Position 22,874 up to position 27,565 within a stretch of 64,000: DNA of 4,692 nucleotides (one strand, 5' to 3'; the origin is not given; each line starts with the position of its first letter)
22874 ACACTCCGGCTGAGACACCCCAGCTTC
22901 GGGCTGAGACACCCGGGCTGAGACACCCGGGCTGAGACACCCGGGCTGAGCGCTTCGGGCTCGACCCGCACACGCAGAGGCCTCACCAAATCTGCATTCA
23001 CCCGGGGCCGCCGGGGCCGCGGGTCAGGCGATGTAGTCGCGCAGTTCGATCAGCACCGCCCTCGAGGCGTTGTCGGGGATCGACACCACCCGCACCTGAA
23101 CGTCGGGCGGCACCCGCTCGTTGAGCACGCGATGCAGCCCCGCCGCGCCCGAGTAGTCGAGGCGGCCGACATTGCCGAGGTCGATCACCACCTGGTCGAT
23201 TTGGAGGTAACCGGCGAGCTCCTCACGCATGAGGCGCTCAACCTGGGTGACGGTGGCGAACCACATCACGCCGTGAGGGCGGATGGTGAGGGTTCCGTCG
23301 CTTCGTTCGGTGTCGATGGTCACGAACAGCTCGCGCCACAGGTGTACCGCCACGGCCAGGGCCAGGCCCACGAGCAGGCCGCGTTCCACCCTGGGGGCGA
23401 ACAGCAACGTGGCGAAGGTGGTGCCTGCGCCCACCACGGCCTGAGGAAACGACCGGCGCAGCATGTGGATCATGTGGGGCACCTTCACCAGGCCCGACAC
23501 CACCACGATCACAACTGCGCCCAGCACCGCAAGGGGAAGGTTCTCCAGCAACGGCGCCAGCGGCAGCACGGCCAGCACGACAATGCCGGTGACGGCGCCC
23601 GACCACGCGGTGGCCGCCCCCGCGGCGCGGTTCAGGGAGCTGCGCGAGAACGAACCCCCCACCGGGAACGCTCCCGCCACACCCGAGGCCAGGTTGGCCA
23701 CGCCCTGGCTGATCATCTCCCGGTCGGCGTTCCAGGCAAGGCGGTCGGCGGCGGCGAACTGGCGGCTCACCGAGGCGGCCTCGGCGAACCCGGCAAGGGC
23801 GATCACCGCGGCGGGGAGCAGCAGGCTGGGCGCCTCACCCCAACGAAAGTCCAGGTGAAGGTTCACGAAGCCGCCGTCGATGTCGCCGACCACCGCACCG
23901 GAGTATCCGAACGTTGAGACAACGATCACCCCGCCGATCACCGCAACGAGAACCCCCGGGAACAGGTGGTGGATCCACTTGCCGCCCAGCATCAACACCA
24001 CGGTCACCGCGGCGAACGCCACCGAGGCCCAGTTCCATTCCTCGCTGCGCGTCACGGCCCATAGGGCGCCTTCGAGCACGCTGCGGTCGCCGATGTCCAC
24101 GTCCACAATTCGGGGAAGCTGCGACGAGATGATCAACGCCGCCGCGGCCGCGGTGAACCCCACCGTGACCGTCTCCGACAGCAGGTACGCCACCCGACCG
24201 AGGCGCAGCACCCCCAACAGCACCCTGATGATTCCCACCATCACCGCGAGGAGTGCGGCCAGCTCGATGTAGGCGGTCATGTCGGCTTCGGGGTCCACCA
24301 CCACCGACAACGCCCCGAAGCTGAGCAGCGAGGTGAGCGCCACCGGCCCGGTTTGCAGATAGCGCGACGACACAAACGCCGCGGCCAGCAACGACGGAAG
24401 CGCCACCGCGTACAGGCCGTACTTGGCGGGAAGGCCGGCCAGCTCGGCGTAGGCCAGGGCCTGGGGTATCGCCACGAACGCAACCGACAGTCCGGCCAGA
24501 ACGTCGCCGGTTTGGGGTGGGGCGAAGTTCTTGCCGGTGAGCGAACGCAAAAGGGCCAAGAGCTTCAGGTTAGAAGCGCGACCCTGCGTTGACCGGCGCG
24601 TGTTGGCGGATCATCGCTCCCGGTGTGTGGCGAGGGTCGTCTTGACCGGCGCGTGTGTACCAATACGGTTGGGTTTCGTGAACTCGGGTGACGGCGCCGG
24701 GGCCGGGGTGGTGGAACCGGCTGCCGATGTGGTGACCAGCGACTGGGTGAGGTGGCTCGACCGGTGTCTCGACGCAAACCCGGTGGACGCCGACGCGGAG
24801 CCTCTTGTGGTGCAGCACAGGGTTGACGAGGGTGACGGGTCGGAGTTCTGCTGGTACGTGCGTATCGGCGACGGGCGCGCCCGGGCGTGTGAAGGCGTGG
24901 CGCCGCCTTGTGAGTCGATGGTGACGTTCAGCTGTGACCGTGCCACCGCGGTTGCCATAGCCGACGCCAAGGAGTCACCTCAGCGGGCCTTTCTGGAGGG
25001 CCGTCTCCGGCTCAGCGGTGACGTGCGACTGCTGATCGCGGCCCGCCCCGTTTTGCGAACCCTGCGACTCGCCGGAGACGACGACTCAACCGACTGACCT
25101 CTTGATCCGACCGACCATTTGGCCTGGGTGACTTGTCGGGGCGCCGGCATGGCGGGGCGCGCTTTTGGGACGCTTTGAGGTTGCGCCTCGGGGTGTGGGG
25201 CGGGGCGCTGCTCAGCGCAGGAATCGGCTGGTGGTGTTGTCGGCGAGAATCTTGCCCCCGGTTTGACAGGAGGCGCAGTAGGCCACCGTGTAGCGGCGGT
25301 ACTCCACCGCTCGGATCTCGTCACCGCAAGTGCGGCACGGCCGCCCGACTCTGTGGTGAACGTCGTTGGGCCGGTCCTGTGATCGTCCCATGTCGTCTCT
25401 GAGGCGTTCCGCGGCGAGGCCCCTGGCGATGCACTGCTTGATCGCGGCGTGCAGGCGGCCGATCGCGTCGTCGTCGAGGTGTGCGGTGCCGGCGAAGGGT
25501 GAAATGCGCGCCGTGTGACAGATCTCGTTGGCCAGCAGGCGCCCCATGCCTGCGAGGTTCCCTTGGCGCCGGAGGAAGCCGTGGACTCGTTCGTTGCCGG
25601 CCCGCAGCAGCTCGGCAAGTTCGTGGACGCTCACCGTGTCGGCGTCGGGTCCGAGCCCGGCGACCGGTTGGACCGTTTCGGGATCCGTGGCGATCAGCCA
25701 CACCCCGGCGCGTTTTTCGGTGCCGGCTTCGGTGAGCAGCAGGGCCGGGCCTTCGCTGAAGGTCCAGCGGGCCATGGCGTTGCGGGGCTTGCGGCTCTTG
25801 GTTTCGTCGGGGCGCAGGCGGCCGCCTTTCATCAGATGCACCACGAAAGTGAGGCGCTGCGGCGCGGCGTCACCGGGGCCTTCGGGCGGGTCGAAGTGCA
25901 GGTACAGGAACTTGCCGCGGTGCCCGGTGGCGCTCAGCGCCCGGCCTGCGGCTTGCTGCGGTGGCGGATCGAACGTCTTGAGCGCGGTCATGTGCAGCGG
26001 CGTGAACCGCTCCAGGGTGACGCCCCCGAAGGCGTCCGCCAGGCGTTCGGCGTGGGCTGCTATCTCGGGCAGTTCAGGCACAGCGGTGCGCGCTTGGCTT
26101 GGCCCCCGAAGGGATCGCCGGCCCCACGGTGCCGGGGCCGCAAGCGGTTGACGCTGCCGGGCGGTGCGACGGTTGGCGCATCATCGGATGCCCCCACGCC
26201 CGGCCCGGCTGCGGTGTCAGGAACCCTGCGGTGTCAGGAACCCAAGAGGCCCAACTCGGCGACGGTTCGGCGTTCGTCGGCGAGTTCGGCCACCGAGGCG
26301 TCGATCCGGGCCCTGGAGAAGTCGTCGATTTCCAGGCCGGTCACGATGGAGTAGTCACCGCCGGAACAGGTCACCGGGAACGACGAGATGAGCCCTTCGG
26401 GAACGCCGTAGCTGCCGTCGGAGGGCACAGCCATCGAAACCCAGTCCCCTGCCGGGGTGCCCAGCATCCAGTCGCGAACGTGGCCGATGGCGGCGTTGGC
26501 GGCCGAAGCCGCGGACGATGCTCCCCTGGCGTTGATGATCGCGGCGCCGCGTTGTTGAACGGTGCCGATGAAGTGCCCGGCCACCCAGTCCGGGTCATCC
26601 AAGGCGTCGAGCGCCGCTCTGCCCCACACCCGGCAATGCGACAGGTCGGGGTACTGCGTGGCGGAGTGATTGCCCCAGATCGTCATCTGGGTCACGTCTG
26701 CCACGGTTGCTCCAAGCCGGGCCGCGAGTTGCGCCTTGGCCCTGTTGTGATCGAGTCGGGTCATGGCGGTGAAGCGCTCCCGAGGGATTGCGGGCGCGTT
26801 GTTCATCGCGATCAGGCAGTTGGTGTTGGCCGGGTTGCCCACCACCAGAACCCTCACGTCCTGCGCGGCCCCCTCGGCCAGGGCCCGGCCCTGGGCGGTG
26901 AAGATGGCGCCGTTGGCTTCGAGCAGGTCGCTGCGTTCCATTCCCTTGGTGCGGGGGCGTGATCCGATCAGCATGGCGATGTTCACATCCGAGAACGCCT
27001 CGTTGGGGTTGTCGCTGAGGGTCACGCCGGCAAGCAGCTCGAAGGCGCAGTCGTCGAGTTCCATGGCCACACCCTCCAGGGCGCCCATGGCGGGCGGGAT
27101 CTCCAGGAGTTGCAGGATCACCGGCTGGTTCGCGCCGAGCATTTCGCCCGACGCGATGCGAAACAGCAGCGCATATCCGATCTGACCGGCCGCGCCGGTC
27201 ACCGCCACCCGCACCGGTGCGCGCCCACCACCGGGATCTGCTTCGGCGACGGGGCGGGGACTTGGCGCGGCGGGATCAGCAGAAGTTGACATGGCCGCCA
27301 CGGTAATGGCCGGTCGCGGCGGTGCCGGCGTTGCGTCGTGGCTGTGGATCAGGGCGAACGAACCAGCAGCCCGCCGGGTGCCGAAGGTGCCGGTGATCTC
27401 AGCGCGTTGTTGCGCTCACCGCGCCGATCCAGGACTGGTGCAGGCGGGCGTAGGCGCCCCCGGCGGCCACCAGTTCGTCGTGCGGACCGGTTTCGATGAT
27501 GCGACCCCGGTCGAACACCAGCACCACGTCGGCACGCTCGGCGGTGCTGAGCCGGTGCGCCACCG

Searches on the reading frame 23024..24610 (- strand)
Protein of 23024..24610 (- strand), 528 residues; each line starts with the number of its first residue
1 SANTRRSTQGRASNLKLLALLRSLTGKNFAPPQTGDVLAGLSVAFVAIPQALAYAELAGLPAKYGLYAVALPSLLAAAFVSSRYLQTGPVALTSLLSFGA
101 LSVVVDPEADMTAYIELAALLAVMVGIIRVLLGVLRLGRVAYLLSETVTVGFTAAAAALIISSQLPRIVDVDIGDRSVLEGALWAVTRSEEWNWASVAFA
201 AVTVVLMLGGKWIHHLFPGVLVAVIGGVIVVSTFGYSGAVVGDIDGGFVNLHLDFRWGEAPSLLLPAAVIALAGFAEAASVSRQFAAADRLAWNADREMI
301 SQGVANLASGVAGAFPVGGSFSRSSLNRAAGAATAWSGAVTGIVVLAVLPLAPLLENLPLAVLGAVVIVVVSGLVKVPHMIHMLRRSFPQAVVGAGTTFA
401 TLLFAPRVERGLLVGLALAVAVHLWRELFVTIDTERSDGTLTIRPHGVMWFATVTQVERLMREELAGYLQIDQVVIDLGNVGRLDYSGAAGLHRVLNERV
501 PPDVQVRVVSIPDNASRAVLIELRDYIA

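Call 56: search_protein_families(library=pfam, proteins=[window:23024-24610:-], max_evalue=0.00001)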
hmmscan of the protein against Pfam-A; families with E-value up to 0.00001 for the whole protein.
window:23024-24610:- (528 aa): 2 families
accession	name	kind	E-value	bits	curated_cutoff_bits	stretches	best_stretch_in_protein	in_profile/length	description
PF00916.26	Sulfate_transp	-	8.7e-82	275.3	23.2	1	35-388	3-371/380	Sulfate permease family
PF01740.26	STAS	-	1e-06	28.9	22.6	1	432-514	2-83/106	STAS domain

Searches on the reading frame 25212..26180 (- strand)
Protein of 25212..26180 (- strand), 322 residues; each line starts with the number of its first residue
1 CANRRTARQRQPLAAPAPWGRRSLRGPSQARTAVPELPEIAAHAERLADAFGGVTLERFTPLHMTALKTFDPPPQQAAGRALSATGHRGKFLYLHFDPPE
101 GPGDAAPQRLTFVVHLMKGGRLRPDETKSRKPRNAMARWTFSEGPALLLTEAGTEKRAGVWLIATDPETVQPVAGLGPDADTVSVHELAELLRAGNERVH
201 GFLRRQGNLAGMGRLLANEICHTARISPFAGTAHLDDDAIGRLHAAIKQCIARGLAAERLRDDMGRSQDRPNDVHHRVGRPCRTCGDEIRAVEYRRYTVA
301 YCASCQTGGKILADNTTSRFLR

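Call 56: search_protein_families(library=pfam, proteins=[window:25212-26180:-], max_evalue=0.00001)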
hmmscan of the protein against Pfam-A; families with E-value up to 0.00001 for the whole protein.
window:25212-26180:- (322 aa): 2 families
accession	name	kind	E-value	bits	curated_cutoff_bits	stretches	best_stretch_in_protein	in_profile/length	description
PF01149.29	Fapy_DNA_glyco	-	9.3e-10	39.6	25.5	1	35-150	2-109/117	Formamidopyrimidine-DNA glycosylase N-terminal domain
PF06831.19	H2TH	-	4.6e-08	33.4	34.7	1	176-257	3-84/93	Formamidopyrimidine-DNA glycosylase H2TH domain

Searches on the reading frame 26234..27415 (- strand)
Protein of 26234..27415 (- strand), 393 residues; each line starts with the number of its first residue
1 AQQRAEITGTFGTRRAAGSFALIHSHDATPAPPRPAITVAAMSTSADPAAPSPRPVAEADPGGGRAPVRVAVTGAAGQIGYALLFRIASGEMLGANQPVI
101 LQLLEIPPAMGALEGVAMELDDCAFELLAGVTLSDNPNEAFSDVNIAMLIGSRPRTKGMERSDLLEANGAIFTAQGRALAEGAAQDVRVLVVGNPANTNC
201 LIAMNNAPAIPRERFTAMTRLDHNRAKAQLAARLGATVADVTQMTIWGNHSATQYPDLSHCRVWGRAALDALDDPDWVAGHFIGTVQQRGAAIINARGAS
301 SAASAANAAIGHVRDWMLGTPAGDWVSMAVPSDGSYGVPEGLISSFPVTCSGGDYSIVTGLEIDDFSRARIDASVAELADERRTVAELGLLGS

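Call 56: search_protein_families(library=pfam, proteins=[window:26234-27415:-], max_evalue=0.00001)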
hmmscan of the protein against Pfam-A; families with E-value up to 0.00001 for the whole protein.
window:26234-27415:- (393 aa): 2 families
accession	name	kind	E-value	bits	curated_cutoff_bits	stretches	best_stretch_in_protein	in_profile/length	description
PF02866.23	Ldh_1_C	-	4.5e-40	137.9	22.6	1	219-385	1-170/174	lactate/malate dehydrogenase, alpha/beta C-terminal domain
PF00056.29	Ldh_1_N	-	3.2e-31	108.7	27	1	68-213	1-138/141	lactate/malate dehydrogenase, NAD binding domain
